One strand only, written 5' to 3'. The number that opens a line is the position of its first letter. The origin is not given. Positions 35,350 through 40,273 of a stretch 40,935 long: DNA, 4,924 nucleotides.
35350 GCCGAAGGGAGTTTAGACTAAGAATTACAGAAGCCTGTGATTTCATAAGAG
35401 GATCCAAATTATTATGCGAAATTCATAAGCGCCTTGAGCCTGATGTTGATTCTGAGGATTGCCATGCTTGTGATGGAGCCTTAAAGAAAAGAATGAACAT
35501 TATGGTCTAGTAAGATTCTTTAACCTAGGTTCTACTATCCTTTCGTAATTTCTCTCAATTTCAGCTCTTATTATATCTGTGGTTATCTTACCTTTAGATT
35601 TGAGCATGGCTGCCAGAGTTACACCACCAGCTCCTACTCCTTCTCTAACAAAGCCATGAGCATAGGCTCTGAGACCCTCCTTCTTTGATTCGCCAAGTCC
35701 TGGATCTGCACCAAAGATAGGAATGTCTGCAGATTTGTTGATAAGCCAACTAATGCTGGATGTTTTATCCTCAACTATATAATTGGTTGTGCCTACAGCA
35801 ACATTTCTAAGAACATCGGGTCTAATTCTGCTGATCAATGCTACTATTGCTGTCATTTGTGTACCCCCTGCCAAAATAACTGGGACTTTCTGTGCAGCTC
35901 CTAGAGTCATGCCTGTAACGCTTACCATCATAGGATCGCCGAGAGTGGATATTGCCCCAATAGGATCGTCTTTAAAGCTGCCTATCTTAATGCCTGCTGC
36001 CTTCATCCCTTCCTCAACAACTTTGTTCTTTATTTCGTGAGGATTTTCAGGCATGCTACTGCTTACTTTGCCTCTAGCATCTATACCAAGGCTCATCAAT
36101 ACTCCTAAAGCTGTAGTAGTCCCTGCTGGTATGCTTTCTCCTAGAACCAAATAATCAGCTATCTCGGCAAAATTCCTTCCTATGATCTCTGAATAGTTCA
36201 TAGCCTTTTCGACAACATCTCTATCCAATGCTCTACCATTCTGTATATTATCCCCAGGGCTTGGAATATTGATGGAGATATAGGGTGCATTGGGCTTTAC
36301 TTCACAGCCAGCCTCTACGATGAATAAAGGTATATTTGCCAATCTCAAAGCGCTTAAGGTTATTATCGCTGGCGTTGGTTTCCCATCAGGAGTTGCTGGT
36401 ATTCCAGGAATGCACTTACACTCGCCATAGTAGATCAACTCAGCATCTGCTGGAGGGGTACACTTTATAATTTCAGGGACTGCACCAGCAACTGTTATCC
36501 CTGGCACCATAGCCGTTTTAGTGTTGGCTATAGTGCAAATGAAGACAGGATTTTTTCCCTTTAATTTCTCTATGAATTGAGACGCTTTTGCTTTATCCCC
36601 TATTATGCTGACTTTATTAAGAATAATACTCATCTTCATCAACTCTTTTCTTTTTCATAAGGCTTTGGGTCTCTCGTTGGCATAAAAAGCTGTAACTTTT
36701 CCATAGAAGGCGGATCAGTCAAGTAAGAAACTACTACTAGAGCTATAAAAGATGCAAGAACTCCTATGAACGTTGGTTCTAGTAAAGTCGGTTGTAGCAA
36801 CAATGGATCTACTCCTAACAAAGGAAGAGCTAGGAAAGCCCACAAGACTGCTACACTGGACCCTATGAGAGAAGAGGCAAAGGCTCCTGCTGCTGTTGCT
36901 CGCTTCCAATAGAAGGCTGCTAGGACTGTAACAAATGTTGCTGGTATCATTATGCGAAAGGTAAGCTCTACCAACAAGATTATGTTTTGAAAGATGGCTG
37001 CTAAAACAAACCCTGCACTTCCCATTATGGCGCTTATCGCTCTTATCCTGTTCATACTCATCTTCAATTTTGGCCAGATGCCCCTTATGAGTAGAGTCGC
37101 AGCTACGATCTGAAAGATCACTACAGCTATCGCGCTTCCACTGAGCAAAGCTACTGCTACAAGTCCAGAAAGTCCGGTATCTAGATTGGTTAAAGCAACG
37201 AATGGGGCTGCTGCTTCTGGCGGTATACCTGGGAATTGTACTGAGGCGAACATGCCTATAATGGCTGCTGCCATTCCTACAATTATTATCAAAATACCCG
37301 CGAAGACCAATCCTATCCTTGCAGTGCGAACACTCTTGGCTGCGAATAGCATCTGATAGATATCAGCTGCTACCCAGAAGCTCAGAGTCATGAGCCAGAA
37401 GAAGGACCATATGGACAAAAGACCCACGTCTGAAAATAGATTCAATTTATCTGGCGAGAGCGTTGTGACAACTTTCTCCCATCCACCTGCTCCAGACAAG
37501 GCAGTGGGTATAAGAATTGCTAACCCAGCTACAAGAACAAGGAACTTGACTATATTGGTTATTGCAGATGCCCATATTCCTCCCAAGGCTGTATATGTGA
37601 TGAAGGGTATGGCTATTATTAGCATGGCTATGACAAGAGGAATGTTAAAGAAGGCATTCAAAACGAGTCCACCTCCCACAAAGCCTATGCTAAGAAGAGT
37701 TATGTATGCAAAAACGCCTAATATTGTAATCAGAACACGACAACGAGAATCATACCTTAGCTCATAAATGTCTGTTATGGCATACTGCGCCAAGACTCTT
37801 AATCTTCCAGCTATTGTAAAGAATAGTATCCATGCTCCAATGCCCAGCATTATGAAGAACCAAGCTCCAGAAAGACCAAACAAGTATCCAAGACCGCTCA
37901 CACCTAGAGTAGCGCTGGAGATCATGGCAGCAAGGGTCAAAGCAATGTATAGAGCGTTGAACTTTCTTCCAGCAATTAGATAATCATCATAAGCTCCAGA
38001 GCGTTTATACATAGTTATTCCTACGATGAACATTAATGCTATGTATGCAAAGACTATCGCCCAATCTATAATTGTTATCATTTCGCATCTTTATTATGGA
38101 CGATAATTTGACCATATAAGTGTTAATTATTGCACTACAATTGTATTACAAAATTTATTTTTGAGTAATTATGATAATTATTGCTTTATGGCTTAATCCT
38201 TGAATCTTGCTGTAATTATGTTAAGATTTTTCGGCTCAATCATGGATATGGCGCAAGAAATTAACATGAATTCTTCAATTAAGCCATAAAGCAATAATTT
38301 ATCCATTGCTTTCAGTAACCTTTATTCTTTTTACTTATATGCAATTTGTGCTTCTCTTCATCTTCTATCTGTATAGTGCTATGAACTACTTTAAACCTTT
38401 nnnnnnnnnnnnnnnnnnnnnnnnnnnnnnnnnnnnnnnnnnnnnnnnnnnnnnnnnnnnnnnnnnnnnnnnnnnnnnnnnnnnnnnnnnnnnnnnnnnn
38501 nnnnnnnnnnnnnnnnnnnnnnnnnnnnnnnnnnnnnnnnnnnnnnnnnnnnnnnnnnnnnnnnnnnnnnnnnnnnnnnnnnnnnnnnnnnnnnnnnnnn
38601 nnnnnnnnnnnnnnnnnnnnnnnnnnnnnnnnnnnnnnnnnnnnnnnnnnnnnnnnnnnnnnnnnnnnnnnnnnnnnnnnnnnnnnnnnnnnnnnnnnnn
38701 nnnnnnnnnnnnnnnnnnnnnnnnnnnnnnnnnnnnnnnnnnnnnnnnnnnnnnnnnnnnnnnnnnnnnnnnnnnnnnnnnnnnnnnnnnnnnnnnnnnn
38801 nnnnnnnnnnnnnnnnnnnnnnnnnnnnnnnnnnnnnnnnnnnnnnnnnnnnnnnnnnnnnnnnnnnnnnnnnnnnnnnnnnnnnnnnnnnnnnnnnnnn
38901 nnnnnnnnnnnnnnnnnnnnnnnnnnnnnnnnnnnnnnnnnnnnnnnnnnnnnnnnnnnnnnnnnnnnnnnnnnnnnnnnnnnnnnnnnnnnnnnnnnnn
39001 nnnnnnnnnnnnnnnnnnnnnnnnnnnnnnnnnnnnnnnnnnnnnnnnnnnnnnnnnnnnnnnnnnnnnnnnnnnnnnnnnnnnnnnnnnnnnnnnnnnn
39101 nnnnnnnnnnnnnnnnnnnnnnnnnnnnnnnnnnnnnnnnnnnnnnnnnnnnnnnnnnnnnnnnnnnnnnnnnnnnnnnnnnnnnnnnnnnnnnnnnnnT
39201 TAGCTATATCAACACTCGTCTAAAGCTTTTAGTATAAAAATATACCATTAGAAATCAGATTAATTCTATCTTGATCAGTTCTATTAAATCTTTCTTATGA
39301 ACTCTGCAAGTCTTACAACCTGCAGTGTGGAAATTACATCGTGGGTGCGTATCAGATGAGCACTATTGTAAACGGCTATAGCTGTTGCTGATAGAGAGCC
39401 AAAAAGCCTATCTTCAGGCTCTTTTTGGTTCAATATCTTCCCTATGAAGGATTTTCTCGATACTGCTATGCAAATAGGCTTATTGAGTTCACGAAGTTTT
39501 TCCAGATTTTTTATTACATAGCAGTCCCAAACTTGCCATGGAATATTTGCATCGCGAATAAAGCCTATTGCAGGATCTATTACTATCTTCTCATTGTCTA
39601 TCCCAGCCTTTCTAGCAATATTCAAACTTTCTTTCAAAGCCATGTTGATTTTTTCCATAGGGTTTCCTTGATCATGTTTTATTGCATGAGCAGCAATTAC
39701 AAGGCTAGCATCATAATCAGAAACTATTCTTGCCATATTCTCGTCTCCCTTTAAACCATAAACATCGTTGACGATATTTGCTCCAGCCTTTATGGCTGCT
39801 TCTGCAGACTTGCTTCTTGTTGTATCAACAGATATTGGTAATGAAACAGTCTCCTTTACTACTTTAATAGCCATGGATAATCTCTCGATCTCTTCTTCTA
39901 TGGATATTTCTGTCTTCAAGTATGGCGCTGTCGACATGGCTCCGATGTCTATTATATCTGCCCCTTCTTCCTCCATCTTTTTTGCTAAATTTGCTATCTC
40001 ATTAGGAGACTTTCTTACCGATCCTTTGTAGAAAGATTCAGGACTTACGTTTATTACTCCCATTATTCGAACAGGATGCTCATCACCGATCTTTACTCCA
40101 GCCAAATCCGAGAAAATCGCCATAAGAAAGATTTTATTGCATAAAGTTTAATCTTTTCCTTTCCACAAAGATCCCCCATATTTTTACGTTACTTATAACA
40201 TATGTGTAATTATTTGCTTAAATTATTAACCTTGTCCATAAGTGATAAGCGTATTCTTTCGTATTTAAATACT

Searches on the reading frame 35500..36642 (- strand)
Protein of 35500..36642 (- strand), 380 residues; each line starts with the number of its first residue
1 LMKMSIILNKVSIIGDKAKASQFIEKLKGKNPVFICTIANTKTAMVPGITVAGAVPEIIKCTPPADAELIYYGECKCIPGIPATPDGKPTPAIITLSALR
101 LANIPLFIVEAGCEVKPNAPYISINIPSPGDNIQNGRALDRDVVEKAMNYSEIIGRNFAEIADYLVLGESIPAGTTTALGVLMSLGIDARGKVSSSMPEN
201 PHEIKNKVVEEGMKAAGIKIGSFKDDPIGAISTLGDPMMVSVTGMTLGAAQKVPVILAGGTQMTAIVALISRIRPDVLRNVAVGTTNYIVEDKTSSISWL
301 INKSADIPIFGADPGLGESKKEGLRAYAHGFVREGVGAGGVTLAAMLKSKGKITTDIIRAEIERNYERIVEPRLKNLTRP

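Call 10: search_protein_families(library=pfam, proteins=[window:35500-36642:-])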
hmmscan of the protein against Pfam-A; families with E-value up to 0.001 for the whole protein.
window:35500-36642:- (380 aa): 1 family
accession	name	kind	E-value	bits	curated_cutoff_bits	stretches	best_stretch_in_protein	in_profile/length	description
PF02277.22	DBI_PRT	-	3.2e-12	46.8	22.6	1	100-284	93-271/329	Phosphoribosyltransferase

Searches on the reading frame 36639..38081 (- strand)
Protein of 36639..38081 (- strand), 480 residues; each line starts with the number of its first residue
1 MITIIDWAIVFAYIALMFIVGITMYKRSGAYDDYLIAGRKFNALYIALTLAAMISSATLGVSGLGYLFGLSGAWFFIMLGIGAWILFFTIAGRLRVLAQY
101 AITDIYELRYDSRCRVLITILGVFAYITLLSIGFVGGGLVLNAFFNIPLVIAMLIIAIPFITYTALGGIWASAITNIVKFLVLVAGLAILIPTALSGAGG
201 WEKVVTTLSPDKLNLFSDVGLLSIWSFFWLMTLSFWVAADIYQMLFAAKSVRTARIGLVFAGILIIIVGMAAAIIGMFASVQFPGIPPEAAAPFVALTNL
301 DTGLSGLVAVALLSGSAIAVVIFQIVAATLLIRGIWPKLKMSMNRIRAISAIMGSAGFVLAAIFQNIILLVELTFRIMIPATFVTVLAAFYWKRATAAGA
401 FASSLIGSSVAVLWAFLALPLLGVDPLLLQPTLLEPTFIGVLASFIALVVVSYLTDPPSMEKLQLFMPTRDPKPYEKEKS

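Call 10: search_protein_families(library=pfam, proteins=[window:36639-38081:-])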
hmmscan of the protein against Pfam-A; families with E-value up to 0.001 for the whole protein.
window:36639-38081:- (480 aa): 1 family
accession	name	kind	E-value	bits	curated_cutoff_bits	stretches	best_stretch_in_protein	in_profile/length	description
PF00474.23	SSF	-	2.8e-28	99.3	22.8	1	34-407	1-406/406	Sodium:solute symporter family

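Call 24: find_encoding_contigs(protein=window:36639-38081:-, flank=3000, max_places=10)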
Protein window:36639-38081:- (480 aa): 1 contig read that carries it; 1 place shown.
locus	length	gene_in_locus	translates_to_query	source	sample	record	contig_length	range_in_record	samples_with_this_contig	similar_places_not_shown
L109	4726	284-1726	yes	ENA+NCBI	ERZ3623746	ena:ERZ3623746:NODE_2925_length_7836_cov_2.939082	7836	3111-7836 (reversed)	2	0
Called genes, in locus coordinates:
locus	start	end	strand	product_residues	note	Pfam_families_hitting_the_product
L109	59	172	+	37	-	-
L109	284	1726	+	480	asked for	PF00474:SSF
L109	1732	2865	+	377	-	PF02277:DBI_PRT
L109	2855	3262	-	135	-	-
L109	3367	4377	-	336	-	PF01555:N6_N4_Mtase, PF01170:UPF0020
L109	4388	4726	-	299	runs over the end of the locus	PF13793:Pribosyltran_N, PF00156:Pribosyltran, PF14572:Pribosyl_synth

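Call 33: find_homologous_proteins(query=window:36639-38081:-, max_evalue=1e-50)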
Query window:36639-38081:- (480 aa): 83 proteins with E <= 1e-50 among 8000 candidates.
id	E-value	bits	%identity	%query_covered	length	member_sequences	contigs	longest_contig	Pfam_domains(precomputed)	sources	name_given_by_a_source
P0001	1.3e-286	969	98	100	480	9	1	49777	PF00474.24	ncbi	ncbi:MAG: hypothetical protein QXD82_02115 [Nitrososphaerales archaeon]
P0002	1.3e-261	887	88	100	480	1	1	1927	PF00474.24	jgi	jgi:SSS family solute:Na+ symporter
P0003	1.2e-253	861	87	100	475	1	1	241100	PF00474.24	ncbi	ncbi:MAG: sodium:solute symporter family protein [Nitrososphaerales archaeon]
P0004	4.3e-252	855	86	100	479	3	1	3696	PF00474.24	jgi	jgi:SSS family solute:Na+ symporter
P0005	4.3e-246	836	85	100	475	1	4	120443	PF00474.24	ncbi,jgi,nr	ncbi:MAG: hypothetical protein H3Z53_07080 [archaeon]|nr:hypothetical protein [archaeon] MCP8314116.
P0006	2.5e-221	754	77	100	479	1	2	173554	PF00474.24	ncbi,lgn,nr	ncbi:MAG: hypothetical protein H3Z50_01030 [archaeon]|nr:hypothetical protein [archaeon] MCP8305527.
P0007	4.9e-185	634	66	98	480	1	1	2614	PF00474.24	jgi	-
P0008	3.8e-183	628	66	98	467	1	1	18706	PF00474.24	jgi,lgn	jgi:SSS family solute:Na+ symporter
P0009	8.2e-183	627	67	98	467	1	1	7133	PF00474.24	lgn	-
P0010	2.1e-181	622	65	98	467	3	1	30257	PF00474.24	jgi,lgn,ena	-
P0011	5.6e-179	614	64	98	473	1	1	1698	PF00474.24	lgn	-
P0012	2.3e-177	609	63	100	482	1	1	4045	PF00474.24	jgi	jgi:SSS family solute:Na+ symporter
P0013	5.5e-176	605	64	99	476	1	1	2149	PF00474.24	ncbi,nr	ncbi:MAG TPA: hypothetical protein VEG28_04035, partial [Dehalococcoidia bacterium]|nr:hypothetical 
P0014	1.9e-175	603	64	98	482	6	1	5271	PF00474.24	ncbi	-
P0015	2.2e-175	603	63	97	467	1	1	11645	PF00474.24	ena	-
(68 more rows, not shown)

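Call 34: find_encoding_contigs(protein=P0001, flank=4000, max_places=3)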
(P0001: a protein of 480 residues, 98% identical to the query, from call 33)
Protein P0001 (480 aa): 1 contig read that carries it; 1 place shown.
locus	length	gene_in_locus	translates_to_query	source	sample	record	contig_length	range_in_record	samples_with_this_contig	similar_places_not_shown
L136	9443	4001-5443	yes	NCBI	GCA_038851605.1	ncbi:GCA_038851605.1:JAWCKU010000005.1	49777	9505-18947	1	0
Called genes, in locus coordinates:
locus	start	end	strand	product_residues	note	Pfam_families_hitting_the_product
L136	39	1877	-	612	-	PF00082:Peptidase_S8, PF17957:Big_7, PF19077:Big_13 (faint), PF17957:Big_7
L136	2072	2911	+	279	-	PF00809:Pterin_bind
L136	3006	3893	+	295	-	PF01545:Cation_efflux, PF16916:ZT_dimer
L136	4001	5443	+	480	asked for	PF00474:SSF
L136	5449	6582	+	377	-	PF02277:DBI_PRT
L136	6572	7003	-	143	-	-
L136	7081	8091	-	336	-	PF01555:N6_N4_Mtase, PF01170:UPF0020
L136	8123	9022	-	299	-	PF13793:Pribosyltran_N, PF00156:Pribosyltran, PF14681:UPRTase (weak), PF14572:Pribosyl_synth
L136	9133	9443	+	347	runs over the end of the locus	PF13353:Fer4_12 (weak), PF04055:Radical_SAM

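Call 35: find_encoding_contigs(protein=P0003, flank=4000, max_places=3)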
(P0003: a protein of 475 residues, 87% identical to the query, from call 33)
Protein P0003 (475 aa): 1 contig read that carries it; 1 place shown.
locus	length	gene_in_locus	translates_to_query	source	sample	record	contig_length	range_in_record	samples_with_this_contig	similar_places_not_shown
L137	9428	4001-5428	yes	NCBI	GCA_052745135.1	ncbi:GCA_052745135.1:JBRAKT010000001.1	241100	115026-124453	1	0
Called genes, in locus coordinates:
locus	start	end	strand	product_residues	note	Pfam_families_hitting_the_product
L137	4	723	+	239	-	-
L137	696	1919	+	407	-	PF20773:InhA-like_MAM, PF17957:Big_7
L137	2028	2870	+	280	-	PF00809:Pterin_bind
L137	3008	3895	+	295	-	PF01545:Cation_efflux, PF16916:ZT_dimer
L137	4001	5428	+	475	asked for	PF00474:SSF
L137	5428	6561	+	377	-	PF02277:DBI_PRT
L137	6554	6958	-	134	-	PF01381:HTH_3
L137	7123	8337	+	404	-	PF00266:Aminotran_5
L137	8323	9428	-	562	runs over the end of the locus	PF19799:DUF6282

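Call 36: find_encoding_contigs(protein=P0005, flank=4000, max_places=3)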
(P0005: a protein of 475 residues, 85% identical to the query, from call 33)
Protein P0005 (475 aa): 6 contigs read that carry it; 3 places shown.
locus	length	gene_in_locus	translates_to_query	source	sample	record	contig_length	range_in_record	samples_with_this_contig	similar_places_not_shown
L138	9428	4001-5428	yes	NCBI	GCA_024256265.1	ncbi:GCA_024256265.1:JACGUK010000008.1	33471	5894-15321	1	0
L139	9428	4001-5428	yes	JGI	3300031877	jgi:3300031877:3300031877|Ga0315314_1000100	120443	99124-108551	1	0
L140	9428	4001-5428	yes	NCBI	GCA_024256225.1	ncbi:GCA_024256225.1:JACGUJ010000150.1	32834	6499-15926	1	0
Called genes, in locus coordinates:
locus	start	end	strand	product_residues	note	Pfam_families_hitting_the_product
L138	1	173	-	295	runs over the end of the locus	PF02653:BPD_transp_2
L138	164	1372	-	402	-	PF13433:Peripla_BP_5, PF13458:Peripla_BP_6, PF01094:ANF_receptor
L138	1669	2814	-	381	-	PF02073:Peptidase_M29, PF26233:NicX (weak)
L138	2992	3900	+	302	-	PF01545:Cation_efflux, PF16916:ZT_dimer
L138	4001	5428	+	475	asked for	PF00474:SSF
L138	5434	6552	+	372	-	PF02277:DBI_PRT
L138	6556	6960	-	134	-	PF01381:HTH_3 (weak)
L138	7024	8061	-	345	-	PF01555:N6_N4_Mtase, PF01170:UPF0020, PF13847:Methyltransf_31 (weak)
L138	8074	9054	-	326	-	PF13793:Pribosyltran_N, PF00156:Pribosyltran (weak), PF14572:Pribosyl_synth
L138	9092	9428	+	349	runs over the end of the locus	PF04055:Radical_SAM, PF13353:Fer4_12 (weak)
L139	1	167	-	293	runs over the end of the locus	PF02653:BPD_transp_2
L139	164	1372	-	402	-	PF13433:Peripla_BP_5, PF13458:Peripla_BP_6, PF01094:ANF_receptor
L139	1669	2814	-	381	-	PF02073:Peptidase_M29, PF26233:NicX (weak)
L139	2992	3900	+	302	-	PF01545:Cation_efflux, PF16916:ZT_dimer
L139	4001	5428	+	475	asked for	PF00474:SSF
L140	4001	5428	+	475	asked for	PF00474:SSF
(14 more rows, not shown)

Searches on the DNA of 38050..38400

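Call 52: search_rna_families(source=window, start=38050, end=38400, threshold=evalue, max_evalue=1)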
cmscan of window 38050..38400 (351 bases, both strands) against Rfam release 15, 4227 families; matches with E-value up to 1: 0.
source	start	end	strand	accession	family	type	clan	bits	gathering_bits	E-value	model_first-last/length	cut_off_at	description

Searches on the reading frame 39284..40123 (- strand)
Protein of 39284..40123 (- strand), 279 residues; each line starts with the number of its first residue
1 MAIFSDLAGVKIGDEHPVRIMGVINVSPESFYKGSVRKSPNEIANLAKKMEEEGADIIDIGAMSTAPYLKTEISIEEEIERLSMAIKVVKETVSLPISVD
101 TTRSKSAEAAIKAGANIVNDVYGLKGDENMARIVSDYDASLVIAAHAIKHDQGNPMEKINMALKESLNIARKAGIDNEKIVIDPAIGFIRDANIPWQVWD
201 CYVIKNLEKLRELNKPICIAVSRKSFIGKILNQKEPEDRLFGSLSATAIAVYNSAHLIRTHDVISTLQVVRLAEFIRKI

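Call 10: search_protein_families(library=pfam, proteins=[window:39284-40123:-])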
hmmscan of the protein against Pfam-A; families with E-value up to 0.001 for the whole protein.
window:39284-40123:- (279 aa): 1 family
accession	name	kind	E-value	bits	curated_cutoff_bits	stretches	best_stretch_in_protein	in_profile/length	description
PF00809.28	Pterin_bind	-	2.8e-59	201.2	25.5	1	21-261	1-244/244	Pterin binding enzyme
